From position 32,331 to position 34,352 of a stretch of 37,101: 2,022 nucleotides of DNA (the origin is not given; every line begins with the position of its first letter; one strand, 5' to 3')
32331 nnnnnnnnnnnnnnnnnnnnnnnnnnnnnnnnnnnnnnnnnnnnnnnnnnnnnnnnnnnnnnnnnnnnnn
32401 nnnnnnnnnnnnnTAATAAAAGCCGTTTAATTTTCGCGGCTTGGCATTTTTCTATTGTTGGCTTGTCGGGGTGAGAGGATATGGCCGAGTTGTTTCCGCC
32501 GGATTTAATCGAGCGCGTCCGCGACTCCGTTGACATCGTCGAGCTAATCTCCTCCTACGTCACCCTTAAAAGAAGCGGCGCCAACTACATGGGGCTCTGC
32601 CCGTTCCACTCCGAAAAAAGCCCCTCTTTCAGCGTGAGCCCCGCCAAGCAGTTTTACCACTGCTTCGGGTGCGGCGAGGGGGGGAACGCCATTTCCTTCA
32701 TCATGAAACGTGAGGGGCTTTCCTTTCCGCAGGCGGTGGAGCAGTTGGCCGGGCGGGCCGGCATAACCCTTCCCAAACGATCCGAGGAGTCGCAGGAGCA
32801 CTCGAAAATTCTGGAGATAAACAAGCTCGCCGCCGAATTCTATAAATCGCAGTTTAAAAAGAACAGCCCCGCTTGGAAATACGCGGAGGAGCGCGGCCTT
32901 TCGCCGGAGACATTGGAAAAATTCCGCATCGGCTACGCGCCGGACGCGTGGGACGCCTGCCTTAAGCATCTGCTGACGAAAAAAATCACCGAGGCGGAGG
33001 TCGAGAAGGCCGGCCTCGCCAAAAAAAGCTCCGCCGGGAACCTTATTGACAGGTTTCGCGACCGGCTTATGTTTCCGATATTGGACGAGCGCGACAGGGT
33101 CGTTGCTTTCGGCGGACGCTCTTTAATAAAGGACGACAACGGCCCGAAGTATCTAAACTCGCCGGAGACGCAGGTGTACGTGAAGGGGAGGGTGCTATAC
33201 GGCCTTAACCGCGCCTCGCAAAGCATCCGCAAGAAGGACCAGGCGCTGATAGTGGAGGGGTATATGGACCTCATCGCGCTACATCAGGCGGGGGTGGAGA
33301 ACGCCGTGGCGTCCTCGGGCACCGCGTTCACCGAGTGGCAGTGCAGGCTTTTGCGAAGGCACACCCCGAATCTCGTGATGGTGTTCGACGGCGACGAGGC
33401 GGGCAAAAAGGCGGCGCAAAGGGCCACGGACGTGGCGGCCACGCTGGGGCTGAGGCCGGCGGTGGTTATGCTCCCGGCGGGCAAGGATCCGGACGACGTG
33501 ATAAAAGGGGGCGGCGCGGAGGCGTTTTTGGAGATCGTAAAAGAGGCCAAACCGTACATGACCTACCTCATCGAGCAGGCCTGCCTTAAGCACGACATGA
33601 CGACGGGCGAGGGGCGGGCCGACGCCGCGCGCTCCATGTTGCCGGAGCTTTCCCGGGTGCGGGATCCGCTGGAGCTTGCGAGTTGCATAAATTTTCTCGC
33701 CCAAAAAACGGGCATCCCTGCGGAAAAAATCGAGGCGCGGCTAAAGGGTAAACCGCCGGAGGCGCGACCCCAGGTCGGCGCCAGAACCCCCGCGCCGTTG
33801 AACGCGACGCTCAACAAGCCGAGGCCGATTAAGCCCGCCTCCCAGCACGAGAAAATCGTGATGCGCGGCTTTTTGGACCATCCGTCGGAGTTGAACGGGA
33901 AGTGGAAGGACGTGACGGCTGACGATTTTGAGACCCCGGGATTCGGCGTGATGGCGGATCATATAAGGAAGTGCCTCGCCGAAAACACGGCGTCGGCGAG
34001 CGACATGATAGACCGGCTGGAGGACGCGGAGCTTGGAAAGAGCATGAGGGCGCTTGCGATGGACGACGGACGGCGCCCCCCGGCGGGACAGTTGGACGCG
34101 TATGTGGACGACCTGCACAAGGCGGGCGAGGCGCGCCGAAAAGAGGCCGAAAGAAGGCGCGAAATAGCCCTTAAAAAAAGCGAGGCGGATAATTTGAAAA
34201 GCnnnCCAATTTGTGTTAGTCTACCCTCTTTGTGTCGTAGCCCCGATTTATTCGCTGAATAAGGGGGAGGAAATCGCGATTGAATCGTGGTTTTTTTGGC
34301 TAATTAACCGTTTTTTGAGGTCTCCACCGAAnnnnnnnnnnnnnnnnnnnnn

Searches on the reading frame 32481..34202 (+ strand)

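Call 23: search_protein_families(library=pfam, proteins=[window:32481-34202:+], max_evalue=0.00001)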
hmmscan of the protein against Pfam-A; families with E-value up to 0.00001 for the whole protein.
window:32481-34202:+ (574 aa): 7 families
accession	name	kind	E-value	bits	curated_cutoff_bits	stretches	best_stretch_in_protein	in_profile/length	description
PF08275.17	DNAG_N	-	8.4e-42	142.7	26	1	120-245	1-127/128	DNA primase catalytic core, N-terminal domain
PF01807.25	Zn_ribbon_DnaG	-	3.5e-39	133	24.9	1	8-100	4-96/98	CHC2 zinc finger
PF13155.12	Toprim_2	-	3.3e-24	85.5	22.1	1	257-341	2-88/88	Toprim-like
PF13662.12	Toprim_4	-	4e-17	62.7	25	1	254-323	2-78/85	Toprim domain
PF10410.14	DnaB_bind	-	4.9e-10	40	20.6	1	361-413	2-54/56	DnaB-helicase binding domain of primase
PF01751.28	Toprim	-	1.9e-09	38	23.1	1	255-319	2-80/96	Toprim domain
PF13362.12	Toprim_3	-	2.2e-08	34.9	27.2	1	255-346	2-94/95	Toprim domain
